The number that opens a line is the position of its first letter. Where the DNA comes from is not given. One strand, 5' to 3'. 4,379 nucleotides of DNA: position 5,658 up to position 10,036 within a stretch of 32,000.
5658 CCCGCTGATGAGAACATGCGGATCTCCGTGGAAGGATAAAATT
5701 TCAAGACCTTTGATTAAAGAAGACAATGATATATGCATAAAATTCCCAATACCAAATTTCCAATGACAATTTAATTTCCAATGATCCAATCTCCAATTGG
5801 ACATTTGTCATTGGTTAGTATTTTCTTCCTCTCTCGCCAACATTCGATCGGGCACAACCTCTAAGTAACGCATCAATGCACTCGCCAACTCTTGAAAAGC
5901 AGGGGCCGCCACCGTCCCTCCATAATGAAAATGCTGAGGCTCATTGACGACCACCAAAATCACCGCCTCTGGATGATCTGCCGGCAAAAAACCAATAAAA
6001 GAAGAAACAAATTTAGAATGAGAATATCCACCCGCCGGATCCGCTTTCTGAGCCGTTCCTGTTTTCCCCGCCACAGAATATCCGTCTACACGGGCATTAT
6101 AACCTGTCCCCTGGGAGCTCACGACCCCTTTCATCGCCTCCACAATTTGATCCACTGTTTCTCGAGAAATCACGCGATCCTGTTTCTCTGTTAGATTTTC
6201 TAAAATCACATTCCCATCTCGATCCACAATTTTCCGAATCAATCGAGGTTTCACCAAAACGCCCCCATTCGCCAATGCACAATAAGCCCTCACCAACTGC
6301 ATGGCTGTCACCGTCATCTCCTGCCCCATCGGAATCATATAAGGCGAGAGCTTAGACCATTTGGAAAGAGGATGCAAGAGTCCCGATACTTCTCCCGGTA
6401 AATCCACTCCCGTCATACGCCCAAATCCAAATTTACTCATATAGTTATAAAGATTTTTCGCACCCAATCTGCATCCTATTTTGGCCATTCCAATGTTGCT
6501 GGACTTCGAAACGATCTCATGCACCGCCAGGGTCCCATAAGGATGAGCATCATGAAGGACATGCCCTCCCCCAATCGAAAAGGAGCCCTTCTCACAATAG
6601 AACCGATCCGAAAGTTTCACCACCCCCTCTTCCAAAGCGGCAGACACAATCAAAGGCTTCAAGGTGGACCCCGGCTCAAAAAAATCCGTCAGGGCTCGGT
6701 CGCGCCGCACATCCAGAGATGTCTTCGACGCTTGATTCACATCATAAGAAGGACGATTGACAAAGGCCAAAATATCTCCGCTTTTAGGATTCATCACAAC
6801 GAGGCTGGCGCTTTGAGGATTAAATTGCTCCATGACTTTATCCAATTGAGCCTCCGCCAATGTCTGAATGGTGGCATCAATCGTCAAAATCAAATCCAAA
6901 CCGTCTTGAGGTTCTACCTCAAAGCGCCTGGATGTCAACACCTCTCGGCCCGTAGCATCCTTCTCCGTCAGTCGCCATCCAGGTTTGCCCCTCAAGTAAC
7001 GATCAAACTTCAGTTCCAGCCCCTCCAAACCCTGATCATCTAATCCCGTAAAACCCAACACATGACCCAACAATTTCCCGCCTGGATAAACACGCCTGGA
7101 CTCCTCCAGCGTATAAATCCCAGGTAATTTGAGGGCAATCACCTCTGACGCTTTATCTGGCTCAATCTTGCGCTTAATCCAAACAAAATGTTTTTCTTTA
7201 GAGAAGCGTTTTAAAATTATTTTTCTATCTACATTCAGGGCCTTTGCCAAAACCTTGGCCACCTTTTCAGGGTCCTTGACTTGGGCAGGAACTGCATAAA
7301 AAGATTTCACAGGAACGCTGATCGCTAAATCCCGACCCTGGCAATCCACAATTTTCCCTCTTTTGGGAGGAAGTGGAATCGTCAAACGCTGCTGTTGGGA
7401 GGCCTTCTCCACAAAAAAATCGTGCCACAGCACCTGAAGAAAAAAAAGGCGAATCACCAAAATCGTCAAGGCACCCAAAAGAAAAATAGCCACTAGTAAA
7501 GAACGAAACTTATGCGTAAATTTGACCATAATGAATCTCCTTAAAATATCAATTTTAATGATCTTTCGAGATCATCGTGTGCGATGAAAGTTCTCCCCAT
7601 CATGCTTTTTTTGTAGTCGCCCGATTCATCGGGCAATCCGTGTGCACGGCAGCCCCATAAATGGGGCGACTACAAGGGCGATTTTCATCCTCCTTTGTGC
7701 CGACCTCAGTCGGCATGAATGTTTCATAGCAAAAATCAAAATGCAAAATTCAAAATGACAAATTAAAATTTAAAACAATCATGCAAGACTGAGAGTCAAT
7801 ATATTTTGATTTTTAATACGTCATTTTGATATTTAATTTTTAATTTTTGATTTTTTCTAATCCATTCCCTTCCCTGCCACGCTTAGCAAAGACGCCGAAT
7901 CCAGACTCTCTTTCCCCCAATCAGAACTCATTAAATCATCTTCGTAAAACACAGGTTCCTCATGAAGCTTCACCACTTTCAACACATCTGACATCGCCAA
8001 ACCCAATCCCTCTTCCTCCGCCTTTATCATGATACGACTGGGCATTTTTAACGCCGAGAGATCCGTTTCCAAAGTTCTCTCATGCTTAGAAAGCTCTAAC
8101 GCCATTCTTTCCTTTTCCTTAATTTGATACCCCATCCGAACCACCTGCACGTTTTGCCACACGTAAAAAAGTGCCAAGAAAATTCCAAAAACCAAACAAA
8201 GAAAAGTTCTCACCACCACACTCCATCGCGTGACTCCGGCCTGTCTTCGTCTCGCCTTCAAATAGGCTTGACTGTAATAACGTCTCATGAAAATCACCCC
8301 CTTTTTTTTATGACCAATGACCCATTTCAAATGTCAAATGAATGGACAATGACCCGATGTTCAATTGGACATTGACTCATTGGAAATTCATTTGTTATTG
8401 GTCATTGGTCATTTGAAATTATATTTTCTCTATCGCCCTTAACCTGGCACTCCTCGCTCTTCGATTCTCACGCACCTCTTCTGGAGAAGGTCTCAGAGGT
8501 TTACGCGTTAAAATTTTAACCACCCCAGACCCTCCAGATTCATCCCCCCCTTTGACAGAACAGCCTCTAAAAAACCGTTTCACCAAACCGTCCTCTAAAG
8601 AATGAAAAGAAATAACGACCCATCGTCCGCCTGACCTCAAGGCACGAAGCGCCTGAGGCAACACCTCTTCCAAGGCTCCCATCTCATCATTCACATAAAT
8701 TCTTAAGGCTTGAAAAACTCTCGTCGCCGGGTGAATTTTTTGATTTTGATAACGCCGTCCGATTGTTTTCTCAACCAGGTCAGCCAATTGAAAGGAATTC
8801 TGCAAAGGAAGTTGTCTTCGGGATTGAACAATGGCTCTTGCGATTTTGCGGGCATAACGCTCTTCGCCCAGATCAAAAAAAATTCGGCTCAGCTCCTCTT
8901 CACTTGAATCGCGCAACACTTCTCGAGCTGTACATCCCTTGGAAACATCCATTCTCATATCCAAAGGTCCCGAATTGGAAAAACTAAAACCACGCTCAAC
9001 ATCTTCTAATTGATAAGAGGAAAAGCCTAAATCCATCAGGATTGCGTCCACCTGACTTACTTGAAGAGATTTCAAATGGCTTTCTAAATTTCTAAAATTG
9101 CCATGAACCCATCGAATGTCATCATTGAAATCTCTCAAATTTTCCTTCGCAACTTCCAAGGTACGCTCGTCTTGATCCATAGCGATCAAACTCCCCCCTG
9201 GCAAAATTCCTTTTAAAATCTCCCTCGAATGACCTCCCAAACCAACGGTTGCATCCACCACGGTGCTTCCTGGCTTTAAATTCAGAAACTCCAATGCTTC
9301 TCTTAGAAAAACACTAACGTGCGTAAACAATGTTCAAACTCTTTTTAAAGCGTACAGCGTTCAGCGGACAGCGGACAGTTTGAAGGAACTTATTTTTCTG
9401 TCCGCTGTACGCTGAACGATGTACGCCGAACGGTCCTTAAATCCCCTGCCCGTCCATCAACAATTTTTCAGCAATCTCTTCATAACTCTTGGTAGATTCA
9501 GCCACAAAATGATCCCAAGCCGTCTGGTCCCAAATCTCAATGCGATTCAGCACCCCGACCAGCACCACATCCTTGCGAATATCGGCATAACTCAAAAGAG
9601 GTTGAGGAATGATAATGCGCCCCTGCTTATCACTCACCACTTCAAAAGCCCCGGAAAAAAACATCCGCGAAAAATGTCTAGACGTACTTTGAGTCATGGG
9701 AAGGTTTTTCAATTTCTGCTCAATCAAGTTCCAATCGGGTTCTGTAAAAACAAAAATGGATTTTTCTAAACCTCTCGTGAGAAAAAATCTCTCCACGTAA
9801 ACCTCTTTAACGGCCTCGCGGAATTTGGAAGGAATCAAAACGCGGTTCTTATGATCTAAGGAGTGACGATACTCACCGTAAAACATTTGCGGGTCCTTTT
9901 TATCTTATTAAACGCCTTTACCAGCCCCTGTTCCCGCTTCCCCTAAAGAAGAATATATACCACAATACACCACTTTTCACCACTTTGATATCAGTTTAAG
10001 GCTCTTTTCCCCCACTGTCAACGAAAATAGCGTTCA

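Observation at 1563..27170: Nearly every intergenic spacer is a hairpin built from degenerate tandem heptanucleotides (STRR-like architecture)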

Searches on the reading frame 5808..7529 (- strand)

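Call 10: search_protein_families(library=pfam, proteins=[window:5808-7529:-])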
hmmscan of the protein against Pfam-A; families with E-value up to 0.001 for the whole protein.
window:5808-7529:- (573 aa): 2 families
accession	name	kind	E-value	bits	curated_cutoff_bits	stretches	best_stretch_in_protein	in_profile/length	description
PF00905.27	Transpeptidase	-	9.2e-75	252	22.1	1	242-548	2-297/299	Penicillin binding protein transpeptidase domain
PF03717.20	PBP_dimer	-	5.1e-23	82.8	24.4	1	53-199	2-178/180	Penicillin-binding Protein dimerisation domain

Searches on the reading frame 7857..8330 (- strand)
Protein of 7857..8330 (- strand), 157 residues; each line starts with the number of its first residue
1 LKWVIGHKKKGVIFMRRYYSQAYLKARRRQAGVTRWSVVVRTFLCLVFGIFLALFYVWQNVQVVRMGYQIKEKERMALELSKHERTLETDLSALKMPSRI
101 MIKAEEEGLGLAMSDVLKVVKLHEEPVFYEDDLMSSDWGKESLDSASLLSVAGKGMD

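Call 10: search_protein_families(library=pfam, proteins=[window:7857-8330:-])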
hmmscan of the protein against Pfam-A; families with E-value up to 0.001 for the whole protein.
window:7857-8330:- (157 aa): 1 family
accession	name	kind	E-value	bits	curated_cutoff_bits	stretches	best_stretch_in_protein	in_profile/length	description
PF19579.4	FtsL_2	-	3.5e-06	27.3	24.6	1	39-111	14-86/100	Bacteriodetes cell division protein (FtsL-like)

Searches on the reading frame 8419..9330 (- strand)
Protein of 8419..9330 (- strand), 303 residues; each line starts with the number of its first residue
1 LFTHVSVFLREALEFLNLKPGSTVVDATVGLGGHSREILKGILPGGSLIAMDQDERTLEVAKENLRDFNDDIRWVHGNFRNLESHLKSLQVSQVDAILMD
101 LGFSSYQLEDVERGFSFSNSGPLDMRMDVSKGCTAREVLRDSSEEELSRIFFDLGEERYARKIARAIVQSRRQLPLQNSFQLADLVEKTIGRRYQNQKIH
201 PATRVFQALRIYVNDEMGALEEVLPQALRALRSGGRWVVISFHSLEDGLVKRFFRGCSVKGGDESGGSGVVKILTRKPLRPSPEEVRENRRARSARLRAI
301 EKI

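Call 10: search_protein_families(library=pfam, proteins=[window:8419-9330:-])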
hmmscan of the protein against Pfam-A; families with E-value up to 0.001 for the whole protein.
window:8419-9330:- (303 aa): 5 families
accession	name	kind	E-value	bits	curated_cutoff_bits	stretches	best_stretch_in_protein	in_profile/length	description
PF01795.25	Methyltransf_5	-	6.5e-108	361.3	27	1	2-303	2-309/309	MraW methylase family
PF13649.12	Methyltransf_25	-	7.9e-06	26.9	27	1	24-110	1-81/97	Methyltransferase domain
PF08704.16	GCD14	-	1.5e-05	25.3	26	1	15-101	35-121/247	tRNA methyltransferase complex GCD14 subunit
PF01209.24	Ubie_methyltran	-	5.2e-05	23.1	20.1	0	15-89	42-117/233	ubiE/COQ5 methyltransferase family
PF13847.12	Methyltransf_31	-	0.00036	20.7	27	0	19-98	2-79/145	Methyltransferase domain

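Call 14: find_related_loci(query=window:8419-9330:-, collection=genome_contigs, flank=10000)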
Query window:8419-9330:- (303 aa) in genome_contigs; peptide patterns used: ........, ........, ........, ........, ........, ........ (x = any residue, [..] = any of these).
100 stretches matched a pattern; 47 encode a relative of the query (tblastn E <= 1e-3); 47 distinct loci.
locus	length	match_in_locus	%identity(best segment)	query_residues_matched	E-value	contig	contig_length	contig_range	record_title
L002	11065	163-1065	62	4-303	6e-125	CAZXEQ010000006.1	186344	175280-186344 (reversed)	MAG TPA_asm: uncultured bacterium isolate binchicken_co105_463 genome assembly, contig: NODE_75_length_186344_cov_10.859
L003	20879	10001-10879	49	2-302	2e-87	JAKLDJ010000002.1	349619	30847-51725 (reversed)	MAG: Candidatus Omnitrophota bacterium isolate RA.bin107 RA.bin107_2, whole genome shotgun sequence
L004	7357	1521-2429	48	1-303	1e-81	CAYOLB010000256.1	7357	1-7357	MAG TPA_asm: uncultured Atribacterota bacterium isolate SRP067234_co1_230 genome assembly, contig: k99_168065, whole gen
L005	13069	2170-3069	47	4-303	4e-81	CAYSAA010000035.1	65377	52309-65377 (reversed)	MAG TPA_asm: uncultured Atribacterota bacterium isolate SRP067234_co1_85 genome assembly, contig: k99_216801, whole geno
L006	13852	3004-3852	49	4-303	1e-79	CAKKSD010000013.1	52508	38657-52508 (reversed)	Thermodesulfovibrionia bacterium isolate Hainich-H32-bin005-1 genome assembly, contig: H32-bin005_1_Hain_H32_02um_R1_254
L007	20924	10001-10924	41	2-303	2e-76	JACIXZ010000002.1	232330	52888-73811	MAG: Tissierellales bacterium isolate MAG-65 Tissierellales_C3_bin29_Scaffold_2, whole genome shotgun sequence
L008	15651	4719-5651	43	4-303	4e-74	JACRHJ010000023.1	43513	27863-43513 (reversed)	MAG: Nitrospirae bacterium isolate NC_groundwater_1774_Pr3_B-0.1um_61_24 SR-2_scaffold_141_1306880, whole genome shotgun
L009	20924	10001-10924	44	2-299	2e-73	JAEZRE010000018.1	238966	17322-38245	MAG: Bacillota bacterium isolate OH_PBB_125 k127_1537754, whole genome shotgun sequence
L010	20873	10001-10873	42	4-303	2e-72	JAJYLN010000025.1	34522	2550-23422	MAG: bacterium isolate DBS2-1.bin78 NODE_2086_length_34522_cov_6.787644, whole genome shotgun sequence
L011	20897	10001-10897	42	3-302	7e-72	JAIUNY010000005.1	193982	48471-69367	MAG: Armatimonadota bacterium isolate FIMBRI1 spades-bin.55~NODE_302_length_193982_cov_1.44698, whole genome shotgun seq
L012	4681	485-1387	44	4-303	7e-72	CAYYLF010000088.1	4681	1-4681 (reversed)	MAG TPA_asm: uncultured Muribaculaceae bacterium isolate SRP287540_co2_52 genome assembly, contig: NODE_20392_length_468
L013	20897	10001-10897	43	3-302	4e-72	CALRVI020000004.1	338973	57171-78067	MAG: Methyloversatilis discipulorum isolate JJ-LA1A6-383-2-m1-bin303 genome assembly, contig: JJ-ZL86-91-C11, whole geno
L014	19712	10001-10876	42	1-303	1e-71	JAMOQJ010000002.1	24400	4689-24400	MAG: Desulfurellales bacterium isolate 4559-240_metabat2_scaf2bin.076 4559-240_scaffold_1006_c1, whole genome shotgun se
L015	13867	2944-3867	44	2-303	1e-70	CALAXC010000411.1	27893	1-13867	MAG TPA_asm: uncultured Clostridia bacterium isolate SRR6425821_bin.111_CONCOCT_v1.1_MAG genome assembly, contig: ERZ176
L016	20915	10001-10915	44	2-298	9e-70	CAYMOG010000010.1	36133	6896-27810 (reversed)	MAG TPA_asm: uncultured Oscillospiraceae bacterium isolate SRP274231_co1_322 genome assembly, contig: NODE_651_length_36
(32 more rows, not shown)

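Call 19: find_homologous_proteins(query=window:8419-9330:-, max_evalue=1e-40)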
Query window:8419-9330:- (303 aa): 7962 proteins with E <= 1e-40 among 8000 candidates; the best 120 are listed.
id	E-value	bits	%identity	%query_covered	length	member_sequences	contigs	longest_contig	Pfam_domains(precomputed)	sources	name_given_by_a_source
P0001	3.2e-194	662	100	100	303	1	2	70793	PF01795.26,PF13649.13,PF08704.17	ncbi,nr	ncbi:MAG: 16S rRNA (cytosine(1402)-N(4))-methyltransferase RsmH [Chlamydiae bacterium]|nr:16S rRNA (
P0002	4.9e-178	609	100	92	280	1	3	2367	PF01795.26,PF13649.13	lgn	-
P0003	3.7e-115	403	64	99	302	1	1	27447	PF01795.26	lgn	-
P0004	8.6e-115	401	62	97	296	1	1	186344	PF01795.26,PF13649.13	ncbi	-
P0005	1.1e-114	401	62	100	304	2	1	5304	PF01795.26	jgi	jgi:16S rRNA (cytosine1402-N4)-methyltransferase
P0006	1.2e-113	398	63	100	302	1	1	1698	PF01795.26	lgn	-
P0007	2.7e-112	393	62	100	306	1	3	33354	PF01795.26,PF01209.25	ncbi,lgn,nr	ncbi:MAG: 16S rRNA (cytosine(1402)-N(4))-methyltransferase RsmH [Chlamydiae bacterium]|nr:16S rRNA (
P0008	5.0e-111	389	62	100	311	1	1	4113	PF13847.13,PF01795.26,PF13649.13,PF01209.25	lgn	-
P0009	6.6e-110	385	60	99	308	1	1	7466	PF13847.13,PF01795.26,PF13649.13,PF02254.25,PF08704.17,PF01209.25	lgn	-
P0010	6.6e-110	385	60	99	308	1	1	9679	PF13847.13,PF01795.26,PF13649.13,PF02254.25,PF08704.17,PF01209.25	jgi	-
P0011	1.2e-109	384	60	99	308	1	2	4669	PF13847.13,PF01795.26,PF13649.13,PF02254.25,PF08704.17,PF01728.26,PF01209.25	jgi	jgi:16S rRNA (cytosine1402-N4)-methyltransferase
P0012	7.5e-84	300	49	99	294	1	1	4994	PF01795.26,PF01189.24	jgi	-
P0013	5.2e-82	294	51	99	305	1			PF01795.26,PF08704.17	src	-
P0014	8.1e-82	293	53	99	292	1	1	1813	PF13847.13,PF01795.26,PF13649.13,PF01209.25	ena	-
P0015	1.8e-81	292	52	100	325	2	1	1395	PF01795.26,PF01135.26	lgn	-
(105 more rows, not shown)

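Call 20: find_encoding_contigs(protein=P0003, flank=10000, max_places=3)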
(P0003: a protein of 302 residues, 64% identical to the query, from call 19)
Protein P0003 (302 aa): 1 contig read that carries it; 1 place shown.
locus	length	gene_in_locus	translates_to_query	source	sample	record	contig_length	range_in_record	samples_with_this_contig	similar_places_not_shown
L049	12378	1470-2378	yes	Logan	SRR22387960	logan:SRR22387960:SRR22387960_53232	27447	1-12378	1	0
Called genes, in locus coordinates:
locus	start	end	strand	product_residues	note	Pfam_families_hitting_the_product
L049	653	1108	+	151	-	PF02381:MraZ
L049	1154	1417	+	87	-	-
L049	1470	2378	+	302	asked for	PF01795:Methyltransf_5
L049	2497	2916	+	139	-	PF19579:FtsL_2 (weak)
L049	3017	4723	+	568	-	PF03717:PBP_dimer, PF00905:Transpeptidase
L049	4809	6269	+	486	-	PF01225:Mur_ligase (weak), PF08245:Mur_ligase_M, PF02875:Mur_ligase_C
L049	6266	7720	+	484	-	PF01225:Mur_ligase (weak), PF08245:Mur_ligase_M, PF02875:Mur_ligase_C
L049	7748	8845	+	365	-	PF00953:Glycos_transf_4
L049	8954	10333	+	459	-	PF21799:MurD-like_N, PF08245:Mur_ligase_M, PF02875:Mur_ligase_C (weak)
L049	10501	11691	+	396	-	PF01098:FTSW_RODA_SPOVE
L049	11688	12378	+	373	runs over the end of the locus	PF03033:Glyco_transf_28, PF04101:Glyco_tran_28_C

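Call 21: find_encoding_contigs(protein=P0007, flank=10000, max_places=3)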
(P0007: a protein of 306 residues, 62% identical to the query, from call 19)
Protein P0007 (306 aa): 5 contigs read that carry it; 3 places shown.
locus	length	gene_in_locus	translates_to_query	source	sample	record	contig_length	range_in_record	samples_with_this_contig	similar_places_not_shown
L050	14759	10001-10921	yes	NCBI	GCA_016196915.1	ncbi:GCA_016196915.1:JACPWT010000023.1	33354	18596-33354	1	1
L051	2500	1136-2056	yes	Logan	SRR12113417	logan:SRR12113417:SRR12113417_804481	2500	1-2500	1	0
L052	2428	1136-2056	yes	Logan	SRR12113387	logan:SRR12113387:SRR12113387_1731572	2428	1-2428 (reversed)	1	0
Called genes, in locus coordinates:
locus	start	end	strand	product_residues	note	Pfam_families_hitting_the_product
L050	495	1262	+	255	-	PF24481:CT398_CC, PF02591:Zn_ribbon_9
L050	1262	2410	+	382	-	PF01571:GCV_T, PF08669:GCV_T_C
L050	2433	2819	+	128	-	PF01597:GCV_H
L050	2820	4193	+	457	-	PF02347:GDC-P, PF00155:Aminotran_1_2 (faint), PF00266:Aminotran_5 (weak)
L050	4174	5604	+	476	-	PF02347:GDC-P, PF21478:GcvP2_C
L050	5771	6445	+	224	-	PF21948:LplA-B_cat, PF03099:BPL_LplA_LipB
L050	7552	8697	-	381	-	PF13784:Fic_N, PF02661:Fic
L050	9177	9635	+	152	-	PF02381:MraZ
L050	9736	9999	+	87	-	-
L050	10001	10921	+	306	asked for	PF01209:Ubie_methyltran (faint), PF01795:Methyltransf_5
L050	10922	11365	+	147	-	PF19579:FtsL_2 (weak)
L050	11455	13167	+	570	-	PF03717:PBP_dimer, PF00905:Transpeptidase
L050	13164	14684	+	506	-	PF01225:Mur_ligase, PF08245:Mur_ligase_M, PF02875:Mur_ligase_C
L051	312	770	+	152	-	PF02381:MraZ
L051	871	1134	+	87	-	-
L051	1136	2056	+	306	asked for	PF01209:Ubie_methyltran (faint), PF01795:Methyltransf_5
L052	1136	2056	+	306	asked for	PF01209:Ubie_methyltran (faint), PF01795:Methyltransf_5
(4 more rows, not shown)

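Call 22: find_encoding_contigs(protein=P0001, flank=10000, max_places=3)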
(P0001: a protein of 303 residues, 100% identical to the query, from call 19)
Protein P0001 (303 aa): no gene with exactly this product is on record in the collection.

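Call 49: find_encoding_contigs(protein=P0002, flank=10000, max_places=10)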
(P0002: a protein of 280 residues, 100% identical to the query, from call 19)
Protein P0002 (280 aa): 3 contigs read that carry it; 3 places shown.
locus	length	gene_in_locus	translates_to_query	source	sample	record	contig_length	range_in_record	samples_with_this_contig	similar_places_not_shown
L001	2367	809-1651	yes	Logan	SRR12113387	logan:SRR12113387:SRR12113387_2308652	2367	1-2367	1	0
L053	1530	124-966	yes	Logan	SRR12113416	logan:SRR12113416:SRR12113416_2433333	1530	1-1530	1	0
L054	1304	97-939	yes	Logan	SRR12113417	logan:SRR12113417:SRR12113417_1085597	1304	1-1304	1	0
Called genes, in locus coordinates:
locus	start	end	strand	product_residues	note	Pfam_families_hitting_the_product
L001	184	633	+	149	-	PF02381:MraZ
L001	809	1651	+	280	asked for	PF01795:Methyltransf_5, PF13649:Methyltransf_25 (faint)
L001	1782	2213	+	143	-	PF19579:FtsL_2 (weak)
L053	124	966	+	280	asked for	PF01795:Methyltransf_5, PF13649:Methyltransf_25 (faint)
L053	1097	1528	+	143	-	PF19579:FtsL_2 (weak)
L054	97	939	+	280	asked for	PF01795:Methyltransf_5, PF13649:Methyltransf_25 (faint)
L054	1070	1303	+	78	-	?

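Call 50: find_encoding_contigs(protein=P0010, flank=10000, max_places=3)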
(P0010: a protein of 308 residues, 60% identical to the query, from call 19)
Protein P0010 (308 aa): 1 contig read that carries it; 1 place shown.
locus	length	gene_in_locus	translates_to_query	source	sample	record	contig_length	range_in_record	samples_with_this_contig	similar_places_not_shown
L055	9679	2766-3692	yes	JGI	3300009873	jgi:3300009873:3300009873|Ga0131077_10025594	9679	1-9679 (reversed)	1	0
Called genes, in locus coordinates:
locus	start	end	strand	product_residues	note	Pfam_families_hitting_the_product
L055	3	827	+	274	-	?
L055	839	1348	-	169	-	PF00849:PseudoU_synth_2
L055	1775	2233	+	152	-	PF02381:MraZ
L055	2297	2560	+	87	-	-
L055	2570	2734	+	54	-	-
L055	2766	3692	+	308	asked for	PF01209:Ubie_methyltran (faint), PF01795:Methyltransf_5, PF08704:GCD14 (weak), PF13649:Methyltransf_25 (weak), PF13847:Methyltransf_31 (faint), PF02254:TrkA_N (faint)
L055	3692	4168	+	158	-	PF19579:FtsL_2 (weak)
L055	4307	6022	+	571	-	PF03717:PBP_dimer, PF00905:Transpeptidase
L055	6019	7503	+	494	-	PF01225:Mur_ligase, PF08245:Mur_ligase_M, PF02875:Mur_ligase_C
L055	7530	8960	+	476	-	PF08245:Mur_ligase_M, PF02875:Mur_ligase_C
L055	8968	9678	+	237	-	?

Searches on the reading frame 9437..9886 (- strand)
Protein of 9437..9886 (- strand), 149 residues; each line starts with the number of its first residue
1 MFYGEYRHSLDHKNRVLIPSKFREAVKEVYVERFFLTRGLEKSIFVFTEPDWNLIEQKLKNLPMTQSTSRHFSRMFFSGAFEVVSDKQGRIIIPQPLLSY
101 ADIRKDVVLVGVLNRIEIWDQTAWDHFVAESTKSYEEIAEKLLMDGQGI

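Call 10: search_protein_families(library=pfam, proteins=[window:9437-9886:-])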
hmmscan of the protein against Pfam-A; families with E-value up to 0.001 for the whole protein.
window:9437-9886:- (149 aa): 1 family
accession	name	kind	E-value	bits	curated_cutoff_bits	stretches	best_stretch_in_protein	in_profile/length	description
PF02381.23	MraZ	-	2.5e-35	120.7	23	2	76-142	1-68/72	MraZ protein, putative antitoxin-like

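Call 13: find_encoding_contigs(protein=window:9437-9886:-, flank=10000, max_places=6)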
Protein window:9437-9886:- (149 aa): 2 contigs read that carry it; 1 place shown.
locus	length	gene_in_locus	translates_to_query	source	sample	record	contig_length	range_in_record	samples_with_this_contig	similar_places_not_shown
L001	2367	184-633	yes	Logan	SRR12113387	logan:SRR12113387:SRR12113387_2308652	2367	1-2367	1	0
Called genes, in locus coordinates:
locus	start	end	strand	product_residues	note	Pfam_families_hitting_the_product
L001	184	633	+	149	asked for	PF02381:MraZ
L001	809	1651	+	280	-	PF01795:Methyltransf_5, PF13649:Methyltransf_25 (faint)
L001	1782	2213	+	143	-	PF19579:FtsL_2 (weak)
